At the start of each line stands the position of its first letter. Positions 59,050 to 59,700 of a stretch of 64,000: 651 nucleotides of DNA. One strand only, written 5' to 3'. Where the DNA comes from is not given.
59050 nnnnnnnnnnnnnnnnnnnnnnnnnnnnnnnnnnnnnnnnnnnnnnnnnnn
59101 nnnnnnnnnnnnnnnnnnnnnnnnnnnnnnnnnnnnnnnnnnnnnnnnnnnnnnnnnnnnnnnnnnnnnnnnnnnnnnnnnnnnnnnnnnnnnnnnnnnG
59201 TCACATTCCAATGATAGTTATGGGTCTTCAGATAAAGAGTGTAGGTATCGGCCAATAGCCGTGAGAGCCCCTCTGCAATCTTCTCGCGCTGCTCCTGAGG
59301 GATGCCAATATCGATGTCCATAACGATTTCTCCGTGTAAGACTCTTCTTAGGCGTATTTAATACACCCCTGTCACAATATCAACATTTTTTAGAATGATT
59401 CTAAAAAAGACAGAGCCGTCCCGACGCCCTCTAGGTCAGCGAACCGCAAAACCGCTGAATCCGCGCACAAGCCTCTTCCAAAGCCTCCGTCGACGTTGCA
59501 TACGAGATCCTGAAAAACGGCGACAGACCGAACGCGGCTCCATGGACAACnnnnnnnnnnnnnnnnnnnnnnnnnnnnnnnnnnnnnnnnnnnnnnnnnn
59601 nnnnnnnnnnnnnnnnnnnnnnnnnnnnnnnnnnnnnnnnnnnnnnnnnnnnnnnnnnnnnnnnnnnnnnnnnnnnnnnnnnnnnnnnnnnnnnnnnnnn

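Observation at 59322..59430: Exact Irr-box (iron control element) palindrome upstream of dps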

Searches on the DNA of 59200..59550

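Call 29: search_rna_families(source=window, start=59200, end=59550, threshold=evalue, max_evalue=1)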
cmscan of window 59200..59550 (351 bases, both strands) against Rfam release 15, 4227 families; matches with E-value up to 1: 0.
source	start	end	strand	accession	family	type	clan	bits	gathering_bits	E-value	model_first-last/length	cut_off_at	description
